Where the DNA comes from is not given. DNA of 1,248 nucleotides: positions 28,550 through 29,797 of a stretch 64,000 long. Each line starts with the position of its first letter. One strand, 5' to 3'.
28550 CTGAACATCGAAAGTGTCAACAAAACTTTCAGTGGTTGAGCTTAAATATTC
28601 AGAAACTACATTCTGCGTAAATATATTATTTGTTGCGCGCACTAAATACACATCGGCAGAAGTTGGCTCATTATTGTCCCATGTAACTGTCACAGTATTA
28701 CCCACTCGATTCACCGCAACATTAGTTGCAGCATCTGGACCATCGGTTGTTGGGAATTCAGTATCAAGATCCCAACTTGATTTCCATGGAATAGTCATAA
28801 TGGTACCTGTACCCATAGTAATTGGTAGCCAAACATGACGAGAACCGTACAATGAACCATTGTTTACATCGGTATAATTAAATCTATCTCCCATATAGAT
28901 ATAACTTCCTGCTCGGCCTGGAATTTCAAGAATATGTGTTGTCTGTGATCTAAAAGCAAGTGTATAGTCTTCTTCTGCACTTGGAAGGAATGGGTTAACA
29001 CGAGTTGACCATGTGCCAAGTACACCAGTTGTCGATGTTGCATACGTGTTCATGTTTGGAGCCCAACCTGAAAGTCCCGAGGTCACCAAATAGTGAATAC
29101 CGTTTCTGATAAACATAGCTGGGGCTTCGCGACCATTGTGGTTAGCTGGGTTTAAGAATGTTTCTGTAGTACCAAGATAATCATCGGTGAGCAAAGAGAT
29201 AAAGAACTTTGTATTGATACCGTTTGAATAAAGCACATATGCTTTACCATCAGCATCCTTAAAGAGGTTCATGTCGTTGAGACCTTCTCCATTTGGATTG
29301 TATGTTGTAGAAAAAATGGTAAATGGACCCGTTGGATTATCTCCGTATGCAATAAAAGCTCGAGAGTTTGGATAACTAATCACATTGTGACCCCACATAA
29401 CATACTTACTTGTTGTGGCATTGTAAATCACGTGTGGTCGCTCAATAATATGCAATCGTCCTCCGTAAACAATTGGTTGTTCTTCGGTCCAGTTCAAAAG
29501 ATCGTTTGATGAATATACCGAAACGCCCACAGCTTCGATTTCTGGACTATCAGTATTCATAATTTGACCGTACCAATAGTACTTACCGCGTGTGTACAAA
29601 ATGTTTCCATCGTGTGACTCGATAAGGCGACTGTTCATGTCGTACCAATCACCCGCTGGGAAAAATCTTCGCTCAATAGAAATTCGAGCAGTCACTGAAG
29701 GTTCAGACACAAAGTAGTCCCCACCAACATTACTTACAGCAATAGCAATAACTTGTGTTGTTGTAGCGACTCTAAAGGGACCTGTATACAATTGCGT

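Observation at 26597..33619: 2340-aa wall-anchored protein with two discoidin + GH43-like beta-propeller modules and two peptidoglycan-binding domains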

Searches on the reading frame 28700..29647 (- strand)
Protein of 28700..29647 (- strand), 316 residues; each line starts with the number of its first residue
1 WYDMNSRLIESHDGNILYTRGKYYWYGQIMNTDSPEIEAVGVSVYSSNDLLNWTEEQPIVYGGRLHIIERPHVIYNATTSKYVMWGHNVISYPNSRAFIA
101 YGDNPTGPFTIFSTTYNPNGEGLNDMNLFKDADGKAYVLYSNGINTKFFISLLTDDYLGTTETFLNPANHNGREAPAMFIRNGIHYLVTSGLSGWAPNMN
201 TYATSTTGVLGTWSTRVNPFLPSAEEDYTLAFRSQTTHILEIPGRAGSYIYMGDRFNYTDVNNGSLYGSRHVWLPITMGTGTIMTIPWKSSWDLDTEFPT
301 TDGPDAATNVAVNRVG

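Call 9: search_protein_families(library=pfam, proteins=[window:28700-29647:-], max_evalue=1)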
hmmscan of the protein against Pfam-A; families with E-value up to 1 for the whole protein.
seq(316 aa): 1 family
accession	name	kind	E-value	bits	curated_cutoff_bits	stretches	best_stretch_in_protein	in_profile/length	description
PF04616.20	Glyco_hydro_43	-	1.2e-13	51.5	32.2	1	12-229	11-238/288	Glycosyl hydrolases family 43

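Call 11: search_solved_structures(query=window:28700-29647:-, max_evalue=0.01, show_alignments=3)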
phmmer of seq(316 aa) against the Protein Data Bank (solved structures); distinct sequences matched with E-value up to 0.01: 10.
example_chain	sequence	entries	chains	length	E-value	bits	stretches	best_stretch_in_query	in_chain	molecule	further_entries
6euf_A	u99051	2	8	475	9.1e-49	169.2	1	1-295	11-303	Beta-glucanase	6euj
6eug_A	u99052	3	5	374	4.5e-48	166.9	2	119-295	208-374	Beta-glucanase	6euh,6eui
3vsf_A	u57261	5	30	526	8.9e-40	139.6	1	3-296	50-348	Ricin B lectin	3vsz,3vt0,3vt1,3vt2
7bys_A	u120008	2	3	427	3.1e-34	121.4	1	1-296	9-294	Galactan 1,3-beta-galactosidase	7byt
7byv_A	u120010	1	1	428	7.4e-34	120.2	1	1-296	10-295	Galactan 1,3-beta-galactosidase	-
7byx_A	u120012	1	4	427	2e-33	118.8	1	1-296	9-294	Galactan 1,3-beta-galactosidase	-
3nqh_A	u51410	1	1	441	3.6e-26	94.9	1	1-299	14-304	Glycosyl hydrolase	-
5flw_A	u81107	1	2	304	1.2e-20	76.7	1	41-293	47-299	EXO-BETA-1,3-GALACTANASE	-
3qz4_A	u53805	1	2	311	4.1e-08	35.5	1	31-265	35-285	Endo-1,4-beta-xylanase D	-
5msx_A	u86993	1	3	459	0.008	18.2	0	99-196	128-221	Putative endo-1,4-beta-xylanase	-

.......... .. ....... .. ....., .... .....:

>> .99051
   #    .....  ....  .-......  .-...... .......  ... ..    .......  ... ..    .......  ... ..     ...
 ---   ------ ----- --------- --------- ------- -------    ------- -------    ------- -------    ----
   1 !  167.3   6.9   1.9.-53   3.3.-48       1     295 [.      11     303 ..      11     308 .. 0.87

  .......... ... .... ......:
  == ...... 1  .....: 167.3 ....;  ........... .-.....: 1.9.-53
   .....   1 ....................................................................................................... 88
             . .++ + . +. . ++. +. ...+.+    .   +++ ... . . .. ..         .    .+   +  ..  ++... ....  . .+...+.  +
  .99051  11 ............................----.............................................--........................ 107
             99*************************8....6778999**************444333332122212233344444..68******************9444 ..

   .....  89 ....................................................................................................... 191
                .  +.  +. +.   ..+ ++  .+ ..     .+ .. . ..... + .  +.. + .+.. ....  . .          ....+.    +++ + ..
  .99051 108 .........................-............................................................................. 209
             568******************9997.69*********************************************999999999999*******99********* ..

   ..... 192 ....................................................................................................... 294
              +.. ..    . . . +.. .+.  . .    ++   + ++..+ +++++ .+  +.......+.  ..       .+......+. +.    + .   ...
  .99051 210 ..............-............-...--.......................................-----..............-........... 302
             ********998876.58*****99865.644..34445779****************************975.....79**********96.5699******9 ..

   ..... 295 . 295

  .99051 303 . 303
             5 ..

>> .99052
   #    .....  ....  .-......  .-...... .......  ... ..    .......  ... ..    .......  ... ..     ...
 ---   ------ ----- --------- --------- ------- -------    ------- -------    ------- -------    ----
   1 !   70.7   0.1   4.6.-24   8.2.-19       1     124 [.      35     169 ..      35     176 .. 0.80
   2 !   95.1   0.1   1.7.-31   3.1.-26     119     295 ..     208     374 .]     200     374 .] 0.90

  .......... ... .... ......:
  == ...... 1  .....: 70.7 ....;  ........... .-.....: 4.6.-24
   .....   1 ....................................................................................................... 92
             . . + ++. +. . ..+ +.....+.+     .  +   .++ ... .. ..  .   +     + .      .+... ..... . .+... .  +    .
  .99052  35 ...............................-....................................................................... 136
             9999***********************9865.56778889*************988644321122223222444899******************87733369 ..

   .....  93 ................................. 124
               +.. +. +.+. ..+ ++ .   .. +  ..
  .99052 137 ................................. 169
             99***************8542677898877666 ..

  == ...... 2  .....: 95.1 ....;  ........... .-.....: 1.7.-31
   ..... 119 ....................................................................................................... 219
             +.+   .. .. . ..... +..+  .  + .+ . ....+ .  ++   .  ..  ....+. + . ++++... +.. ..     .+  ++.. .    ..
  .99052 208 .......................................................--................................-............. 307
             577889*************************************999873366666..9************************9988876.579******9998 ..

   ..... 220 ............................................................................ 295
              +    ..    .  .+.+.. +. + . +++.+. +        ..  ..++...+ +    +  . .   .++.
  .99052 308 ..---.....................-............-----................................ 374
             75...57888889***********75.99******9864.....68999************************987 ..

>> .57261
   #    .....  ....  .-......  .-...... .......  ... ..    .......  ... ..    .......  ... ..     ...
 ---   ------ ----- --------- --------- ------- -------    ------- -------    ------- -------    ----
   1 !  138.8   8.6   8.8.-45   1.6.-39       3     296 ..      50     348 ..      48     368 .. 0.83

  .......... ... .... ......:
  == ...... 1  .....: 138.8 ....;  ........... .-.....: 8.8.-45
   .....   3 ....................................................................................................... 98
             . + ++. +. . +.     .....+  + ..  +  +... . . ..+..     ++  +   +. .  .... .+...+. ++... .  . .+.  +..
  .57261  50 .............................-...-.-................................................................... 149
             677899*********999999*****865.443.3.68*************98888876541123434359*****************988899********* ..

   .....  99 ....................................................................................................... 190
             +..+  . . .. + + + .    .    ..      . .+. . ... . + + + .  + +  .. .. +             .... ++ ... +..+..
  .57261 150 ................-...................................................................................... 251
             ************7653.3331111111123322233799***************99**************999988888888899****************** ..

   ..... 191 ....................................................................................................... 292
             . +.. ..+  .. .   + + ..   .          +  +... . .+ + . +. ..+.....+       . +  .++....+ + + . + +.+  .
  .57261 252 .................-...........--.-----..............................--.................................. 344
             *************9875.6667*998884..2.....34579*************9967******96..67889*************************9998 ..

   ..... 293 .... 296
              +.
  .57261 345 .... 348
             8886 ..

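Call 28: find_related_loci(query=A1, collection=genome_contigs, flank=10000)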
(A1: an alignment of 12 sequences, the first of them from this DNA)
Query A1 (316 aa) in genome_contigs; peptide patterns used: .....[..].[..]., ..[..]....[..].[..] (x = any residue, [..] = any of these).
599 stretches matched a pattern (row limit reached: there are more); 173 encode a relative of the query (tblastn E <= 1e-3); the best 80 are kept; 80 distinct loci.
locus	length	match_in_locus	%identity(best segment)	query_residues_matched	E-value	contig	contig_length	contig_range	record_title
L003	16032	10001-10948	96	1-316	0e+0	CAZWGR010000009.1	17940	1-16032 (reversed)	MAG TPA_asm: uncultured Candidatus Saccharibacteria bacterium isolate SRP285395_co1_403 genome assembly, contig: NODE_48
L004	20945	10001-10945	59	1-316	2e-123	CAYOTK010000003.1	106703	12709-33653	MAG TPA_asm: uncultured Candidatus Saccharibacteria bacterium isolate SRP278252_co2_142 genome assembly, contig: NODE_25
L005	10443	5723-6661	55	1-314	8e-116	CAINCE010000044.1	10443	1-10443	uncultured bacterium isolate KR5_bin-306 genome assembly, contig: bin-306:44/77, whole genome shotgun sequence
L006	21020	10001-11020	52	1-316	7e-101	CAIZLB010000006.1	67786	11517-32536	uncultured bacterium isolate Loc080925-6m_bin-0369 genome assembly, contig: bin-0369:06/57, whole genome shotgun sequenc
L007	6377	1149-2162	49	1-316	2e-95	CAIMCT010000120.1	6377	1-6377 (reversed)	MAG: uncultured Desulfobacteraceae bacterium isolate Umea1_bin-2529 genome assembly, contig: bin-2529:120/580, whole gen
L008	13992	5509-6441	60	1-312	2e-121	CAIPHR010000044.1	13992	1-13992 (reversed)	uncultured bacterium isolate MJ-2014_bin-1666 genome assembly, contig: bin-1666:44/95, whole genome shotgun sequence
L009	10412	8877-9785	41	1-294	3e-64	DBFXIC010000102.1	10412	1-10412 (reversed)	MAG TPA_asm: Anaeromassilibacillus sp. isolate MAG9373 contig102, whole genome shotgun sequence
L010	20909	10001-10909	40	1-294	2e-63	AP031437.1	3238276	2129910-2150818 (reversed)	Clostridia bacterium i40-0019-1A8 DNA, complete genome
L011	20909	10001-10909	40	1-294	3e-63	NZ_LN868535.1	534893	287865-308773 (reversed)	Anaeromassilibacillus senegalensis strain mt9, whole genome shotgun sequence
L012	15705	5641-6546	39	1-295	4e-57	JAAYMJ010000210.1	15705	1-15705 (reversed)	MAG: Clostridiaceae bacterium isolate AS20ysBPTH_182 74129_AS20, whole genome shotgun sequence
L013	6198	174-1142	37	1-314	5e-57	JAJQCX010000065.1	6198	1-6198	MAG: Clostridia bacterium isolate C.9_7 NODE_1879_length_6198_cov_9.081556, whole genome shotgun sequence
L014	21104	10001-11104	36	1-295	7e-56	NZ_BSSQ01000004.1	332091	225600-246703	Paenibacillus glycanilyticus strain mu1 sequence04, whole genome shotgun sequence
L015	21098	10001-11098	36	3-295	4e-55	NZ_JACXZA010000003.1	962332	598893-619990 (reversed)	Paenibacillus terricola strain PR3 contig3, whole genome shotgun sequence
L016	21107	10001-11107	35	1-295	1e-54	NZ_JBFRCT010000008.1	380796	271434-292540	Paenibacillus sp. YAF4_2 SCAFFOLD_7, whole genome shotgun sequence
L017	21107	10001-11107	37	1-295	1e-54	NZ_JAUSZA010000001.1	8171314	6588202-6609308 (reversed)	Paenibacillus sp. V4I3 strain W1.09-140 V4I3 Ga0505338_01, whole genome shotgun sequence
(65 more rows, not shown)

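Call 29: search_solved_structures(query=A1, max_evalue=0.00001, show_alignments=5)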
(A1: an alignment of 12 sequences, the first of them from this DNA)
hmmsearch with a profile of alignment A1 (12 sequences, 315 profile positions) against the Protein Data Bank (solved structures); distinct sequences matched with E-value up to 0.00001: 16.
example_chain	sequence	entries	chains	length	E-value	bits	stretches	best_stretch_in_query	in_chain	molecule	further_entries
6eug_A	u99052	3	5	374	1.4e-64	221.3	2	118-294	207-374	Beta-glucanase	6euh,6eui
6euf_A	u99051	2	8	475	1.1e-59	205.2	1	1-302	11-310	Beta-glucanase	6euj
3vsf_A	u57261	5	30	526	6.1e-57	196.2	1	2-296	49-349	Ricin B lectin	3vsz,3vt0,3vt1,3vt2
7bys_A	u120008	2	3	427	1e-45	159.3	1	1-304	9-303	Galactan 1,3-beta-galactosidase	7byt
7byv_A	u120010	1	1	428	6e-45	156.8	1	1-304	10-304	Galactan 1,3-beta-galactosidase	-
7byx_A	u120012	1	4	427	1e-44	156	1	1-304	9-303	Galactan 1,3-beta-galactosidase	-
3nqh_A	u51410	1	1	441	2.4e-40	141.7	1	1-298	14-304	Glycosyl hydrolase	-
5flw_A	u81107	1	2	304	6e-38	133.8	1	3-292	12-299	EXO-BETA-1,3-GALACTANASE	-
3kst_A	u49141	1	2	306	2e-17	66.3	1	13-215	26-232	Endo-1,4-beta-xylanase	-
3qz4_A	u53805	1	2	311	2.4e-15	59.5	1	42-281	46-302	Endo-1,4-beta-xylanase D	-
4qqs_A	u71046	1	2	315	2.8e-09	39.6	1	41-215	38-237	Glycoside hydrolase family 43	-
5a8c_A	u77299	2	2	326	3.3e-09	39.4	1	19-194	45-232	CARBOHYDRATE BINDING FAMILY 6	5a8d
4nov_A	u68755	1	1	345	3.4e-09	39.3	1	44-213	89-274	Xylosidase/arabinofuranosidase Xsa43E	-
8hcj_D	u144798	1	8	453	6.6e-08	35.1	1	39-213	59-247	Xylan 1,4-beta-xylosidase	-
9x3m_A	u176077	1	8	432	7.1e-08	35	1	39-213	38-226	Xylan 1,4-beta-xylosidase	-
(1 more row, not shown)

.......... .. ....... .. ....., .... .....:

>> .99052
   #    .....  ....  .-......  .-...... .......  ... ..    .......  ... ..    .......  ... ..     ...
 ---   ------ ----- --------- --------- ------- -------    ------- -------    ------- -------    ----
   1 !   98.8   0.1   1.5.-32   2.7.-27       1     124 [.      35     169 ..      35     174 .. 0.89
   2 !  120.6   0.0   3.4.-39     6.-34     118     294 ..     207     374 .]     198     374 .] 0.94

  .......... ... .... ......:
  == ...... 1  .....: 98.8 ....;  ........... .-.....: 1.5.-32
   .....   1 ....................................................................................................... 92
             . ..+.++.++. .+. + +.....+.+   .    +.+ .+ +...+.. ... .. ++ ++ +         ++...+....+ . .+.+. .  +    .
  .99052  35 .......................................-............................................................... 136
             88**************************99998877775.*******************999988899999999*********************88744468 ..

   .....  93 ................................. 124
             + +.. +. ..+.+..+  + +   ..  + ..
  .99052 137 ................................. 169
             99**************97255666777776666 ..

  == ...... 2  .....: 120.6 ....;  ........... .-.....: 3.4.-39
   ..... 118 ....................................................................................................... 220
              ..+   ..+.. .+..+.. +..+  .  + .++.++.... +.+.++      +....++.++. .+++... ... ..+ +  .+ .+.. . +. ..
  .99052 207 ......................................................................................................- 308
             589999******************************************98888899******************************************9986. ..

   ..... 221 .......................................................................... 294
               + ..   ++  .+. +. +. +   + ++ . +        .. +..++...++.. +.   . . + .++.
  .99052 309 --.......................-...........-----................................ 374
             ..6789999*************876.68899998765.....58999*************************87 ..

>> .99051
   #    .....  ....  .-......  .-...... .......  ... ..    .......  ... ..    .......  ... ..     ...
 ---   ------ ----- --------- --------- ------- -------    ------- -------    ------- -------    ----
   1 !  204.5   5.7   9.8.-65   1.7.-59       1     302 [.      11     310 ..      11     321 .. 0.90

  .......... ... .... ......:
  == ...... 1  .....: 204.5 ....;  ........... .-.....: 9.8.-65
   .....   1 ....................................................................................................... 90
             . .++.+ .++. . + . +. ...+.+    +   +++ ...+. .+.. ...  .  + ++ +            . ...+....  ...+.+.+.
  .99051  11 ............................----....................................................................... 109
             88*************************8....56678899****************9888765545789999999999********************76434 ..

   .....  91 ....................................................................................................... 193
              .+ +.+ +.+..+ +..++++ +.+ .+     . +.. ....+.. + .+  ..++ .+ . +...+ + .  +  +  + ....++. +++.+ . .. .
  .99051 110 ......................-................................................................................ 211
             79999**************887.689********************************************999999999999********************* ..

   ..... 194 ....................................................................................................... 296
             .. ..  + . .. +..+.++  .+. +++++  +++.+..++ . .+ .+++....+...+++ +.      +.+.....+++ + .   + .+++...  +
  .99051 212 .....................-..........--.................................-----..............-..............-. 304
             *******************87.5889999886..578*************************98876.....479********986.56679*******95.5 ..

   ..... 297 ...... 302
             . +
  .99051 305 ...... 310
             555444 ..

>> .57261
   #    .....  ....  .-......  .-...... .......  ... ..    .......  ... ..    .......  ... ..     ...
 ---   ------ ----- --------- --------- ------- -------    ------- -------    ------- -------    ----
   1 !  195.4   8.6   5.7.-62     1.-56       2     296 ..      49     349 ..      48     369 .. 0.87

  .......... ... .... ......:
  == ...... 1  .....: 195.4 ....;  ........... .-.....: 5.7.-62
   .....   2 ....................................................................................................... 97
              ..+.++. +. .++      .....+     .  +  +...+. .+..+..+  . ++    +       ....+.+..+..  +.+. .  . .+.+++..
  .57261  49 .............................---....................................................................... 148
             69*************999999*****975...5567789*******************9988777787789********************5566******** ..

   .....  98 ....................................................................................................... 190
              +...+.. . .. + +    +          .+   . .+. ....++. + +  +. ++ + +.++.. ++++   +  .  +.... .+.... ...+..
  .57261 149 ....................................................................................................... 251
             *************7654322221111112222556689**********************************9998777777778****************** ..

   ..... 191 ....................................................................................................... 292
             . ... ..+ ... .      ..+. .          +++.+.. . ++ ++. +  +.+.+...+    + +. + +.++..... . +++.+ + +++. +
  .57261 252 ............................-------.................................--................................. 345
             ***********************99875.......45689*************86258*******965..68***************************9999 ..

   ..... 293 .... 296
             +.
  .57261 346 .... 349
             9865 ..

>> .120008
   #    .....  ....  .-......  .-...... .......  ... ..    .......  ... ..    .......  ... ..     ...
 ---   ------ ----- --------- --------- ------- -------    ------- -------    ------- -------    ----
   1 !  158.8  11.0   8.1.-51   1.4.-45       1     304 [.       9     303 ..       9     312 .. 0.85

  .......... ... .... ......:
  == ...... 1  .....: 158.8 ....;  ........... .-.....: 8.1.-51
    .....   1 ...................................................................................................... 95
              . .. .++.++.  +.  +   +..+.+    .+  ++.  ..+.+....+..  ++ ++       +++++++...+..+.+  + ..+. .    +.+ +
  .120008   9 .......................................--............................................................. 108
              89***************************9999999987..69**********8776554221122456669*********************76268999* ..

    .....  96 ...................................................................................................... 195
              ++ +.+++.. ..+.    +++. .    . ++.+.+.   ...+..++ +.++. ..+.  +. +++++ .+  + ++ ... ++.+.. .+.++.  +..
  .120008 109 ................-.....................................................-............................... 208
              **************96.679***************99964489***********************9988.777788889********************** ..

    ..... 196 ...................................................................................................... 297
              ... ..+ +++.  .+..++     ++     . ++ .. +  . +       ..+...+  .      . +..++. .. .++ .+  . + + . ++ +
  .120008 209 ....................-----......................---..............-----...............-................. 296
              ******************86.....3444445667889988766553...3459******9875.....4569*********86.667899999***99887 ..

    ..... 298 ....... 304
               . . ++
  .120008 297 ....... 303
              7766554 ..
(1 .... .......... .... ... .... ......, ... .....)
